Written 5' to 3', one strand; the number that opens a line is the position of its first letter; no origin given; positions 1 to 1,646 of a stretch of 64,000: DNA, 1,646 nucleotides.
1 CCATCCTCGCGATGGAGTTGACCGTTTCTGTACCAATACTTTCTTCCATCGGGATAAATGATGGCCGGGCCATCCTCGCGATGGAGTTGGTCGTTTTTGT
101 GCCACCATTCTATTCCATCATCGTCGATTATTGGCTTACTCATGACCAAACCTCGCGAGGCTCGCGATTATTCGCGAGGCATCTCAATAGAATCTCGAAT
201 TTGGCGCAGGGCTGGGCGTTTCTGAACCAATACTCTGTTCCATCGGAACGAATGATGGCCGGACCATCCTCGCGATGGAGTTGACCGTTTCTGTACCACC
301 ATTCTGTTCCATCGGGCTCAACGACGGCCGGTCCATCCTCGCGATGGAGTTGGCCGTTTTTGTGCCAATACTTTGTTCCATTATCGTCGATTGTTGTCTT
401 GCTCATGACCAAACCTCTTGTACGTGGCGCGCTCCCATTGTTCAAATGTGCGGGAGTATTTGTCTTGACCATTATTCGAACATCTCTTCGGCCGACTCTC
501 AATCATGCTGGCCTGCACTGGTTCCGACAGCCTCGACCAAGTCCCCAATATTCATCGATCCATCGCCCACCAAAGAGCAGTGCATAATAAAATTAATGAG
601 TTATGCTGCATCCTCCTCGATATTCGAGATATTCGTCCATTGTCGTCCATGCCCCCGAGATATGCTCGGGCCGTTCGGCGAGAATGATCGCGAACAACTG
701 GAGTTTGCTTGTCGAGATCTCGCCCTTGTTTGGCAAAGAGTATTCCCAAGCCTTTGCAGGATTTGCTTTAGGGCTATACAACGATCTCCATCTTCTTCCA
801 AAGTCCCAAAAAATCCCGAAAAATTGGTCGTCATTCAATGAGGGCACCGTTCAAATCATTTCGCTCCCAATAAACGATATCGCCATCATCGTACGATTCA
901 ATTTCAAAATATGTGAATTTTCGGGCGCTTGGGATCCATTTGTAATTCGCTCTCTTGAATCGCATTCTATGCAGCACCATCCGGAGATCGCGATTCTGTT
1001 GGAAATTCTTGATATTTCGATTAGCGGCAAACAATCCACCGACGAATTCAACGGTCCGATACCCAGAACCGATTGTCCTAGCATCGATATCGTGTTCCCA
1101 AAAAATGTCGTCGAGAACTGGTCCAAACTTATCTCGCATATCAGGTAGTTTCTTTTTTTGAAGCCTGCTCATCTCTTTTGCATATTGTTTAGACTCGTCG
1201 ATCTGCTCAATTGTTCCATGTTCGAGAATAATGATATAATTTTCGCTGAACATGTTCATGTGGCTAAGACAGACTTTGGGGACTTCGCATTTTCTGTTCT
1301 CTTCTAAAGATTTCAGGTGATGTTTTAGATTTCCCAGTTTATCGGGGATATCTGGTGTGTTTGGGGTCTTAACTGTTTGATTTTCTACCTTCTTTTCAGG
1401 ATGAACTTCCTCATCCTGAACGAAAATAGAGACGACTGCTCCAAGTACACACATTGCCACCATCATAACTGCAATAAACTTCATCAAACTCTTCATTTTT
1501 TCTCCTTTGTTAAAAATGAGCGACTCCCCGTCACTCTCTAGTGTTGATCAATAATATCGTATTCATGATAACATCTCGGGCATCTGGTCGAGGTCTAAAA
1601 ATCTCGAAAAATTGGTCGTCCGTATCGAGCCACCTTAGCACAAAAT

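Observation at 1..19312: Six-member MORN-repeat gene family built from near-identical 69-nt units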

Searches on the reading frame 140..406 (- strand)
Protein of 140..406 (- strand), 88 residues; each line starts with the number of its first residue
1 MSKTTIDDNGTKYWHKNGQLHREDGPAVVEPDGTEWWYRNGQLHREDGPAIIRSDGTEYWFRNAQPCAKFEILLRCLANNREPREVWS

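Call 3: search_protein_families(library=pfam, proteins=[window:140-406:-], max_evalue=1)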
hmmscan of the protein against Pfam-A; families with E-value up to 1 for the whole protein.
window:140-406:- (88 aa): 5 families
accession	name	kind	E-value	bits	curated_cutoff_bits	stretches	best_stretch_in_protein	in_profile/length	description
PF07661.19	MORN_2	-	0.001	19.5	29.6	0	35-46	6-17/22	MORN repeat variant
PF20530.3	DUF6745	-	0.0016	18.2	27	0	40-80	63-104/206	Domain of unknown function (DUF6745)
PF19135.5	DUF5818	-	0.0054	16.7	27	0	18-37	2-22/57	Protein of unknown function (DUF5818)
PF22692.1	LlgE_F_G_D1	-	0.1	13.2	27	0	28-57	10-39/64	Flagellar hook protein FlgE/F/G D1 domain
PF00295.23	Glyco_hydro_28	-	0.72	9.3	22.9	0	24-53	64-95/324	Glycosyl hydrolases family 28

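Call 5: search_protein_families(library=phrogs, proteins=[window:140-406:-], max_evalue=0.01)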
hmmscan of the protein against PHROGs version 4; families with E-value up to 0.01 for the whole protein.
window:140-406:- (88 aa): 0 families

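Call 6: search_protein_families(library=ncbifam, proteins=[window:140-406:-], max_evalue=0.1)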
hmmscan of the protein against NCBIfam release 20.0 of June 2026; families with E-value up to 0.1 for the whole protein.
window:140-406:- (88 aa): 0 families

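Call 46: search_protein_families(library=padloc, proteins=[window:140-406:-], max_evalue=0.01)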
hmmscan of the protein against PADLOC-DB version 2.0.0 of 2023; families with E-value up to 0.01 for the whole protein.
window:140-406:- (88 aa): 0 families

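Call 80: search_protein_representatives(protein=window:143-406:-)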
Query: 88 residues. Proteins with E-value up to 0.001 (for the whole library): 28430; up to 1e-10: 14049; up to 1e-30: 1291. The best 150 are listed.
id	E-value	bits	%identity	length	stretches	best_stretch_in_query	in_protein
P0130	5.0e-172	575.4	55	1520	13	9-64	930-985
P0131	1.0e-132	449.3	44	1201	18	11-53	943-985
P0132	6.1e-117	398.6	58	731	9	9-64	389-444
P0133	1.7e-115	394.0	49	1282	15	8-65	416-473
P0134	3.5e-115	393.0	51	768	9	8-63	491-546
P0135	1.3e-113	388.0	49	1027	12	7-63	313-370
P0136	2.5e-112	383.9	53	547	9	7-63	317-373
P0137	2.3e-107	367.9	50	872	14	9-61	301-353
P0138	8.7e-107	366.1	46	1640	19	9-71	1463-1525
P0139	7.6e-106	363.0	51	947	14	7-57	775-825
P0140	2.5e-104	358.2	47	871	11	8-63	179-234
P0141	2.7e-101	348.4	48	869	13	7-64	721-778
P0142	3.2e-100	345.0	54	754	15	12-57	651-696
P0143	2.0e-99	342.4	50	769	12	10-74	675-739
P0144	2.2e-99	342.3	53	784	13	6-61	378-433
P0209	1.8e-58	211.1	100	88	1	1-88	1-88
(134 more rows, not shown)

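Call 81: list_cluster_members(proteins=[window:143-406:-, window:6064-6603:-, window:8482-8868:-, window:18135-18635:-, window:18635-19312:-, window:18635-19318:-, window:18135-18641:-])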
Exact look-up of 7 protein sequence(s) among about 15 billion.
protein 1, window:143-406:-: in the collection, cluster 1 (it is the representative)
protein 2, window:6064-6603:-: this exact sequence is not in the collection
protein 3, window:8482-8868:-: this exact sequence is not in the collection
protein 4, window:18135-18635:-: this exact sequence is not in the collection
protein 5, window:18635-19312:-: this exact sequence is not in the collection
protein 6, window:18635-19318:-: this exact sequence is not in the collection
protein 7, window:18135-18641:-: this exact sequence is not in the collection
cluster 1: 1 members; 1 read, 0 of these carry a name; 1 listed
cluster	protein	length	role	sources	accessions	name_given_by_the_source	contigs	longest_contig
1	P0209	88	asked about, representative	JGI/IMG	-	-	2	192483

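Call 82: find_encoding_contigs(protein=P0209, flank=10000, max_places=5)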
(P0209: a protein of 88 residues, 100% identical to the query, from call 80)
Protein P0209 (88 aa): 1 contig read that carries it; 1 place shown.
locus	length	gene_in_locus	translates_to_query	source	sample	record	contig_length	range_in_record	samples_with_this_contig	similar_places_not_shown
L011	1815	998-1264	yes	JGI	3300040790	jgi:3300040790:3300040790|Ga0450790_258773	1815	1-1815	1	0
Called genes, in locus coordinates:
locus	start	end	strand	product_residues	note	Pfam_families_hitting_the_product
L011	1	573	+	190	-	?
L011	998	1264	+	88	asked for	-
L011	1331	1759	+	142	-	-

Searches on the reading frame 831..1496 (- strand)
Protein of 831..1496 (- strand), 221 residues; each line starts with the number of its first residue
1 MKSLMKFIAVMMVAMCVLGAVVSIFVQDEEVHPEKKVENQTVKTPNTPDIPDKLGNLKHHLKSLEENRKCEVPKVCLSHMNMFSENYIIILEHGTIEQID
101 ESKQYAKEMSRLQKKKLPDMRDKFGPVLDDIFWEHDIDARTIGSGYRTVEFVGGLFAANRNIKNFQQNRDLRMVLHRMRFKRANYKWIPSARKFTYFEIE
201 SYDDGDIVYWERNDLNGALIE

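Call 74: search_protein_families(library=pfam, proteins=[window:831-1496:-], max_evalue=0.001)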
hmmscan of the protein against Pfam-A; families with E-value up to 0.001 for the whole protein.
window:831-1496:- (221 aa): 0 families

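Call 75: search_protein_families(library=phrogs, proteins=[window:831-1496:-], max_evalue=0.001)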
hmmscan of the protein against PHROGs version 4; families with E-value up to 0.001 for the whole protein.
window:831-1496:- (221 aa): 0 families
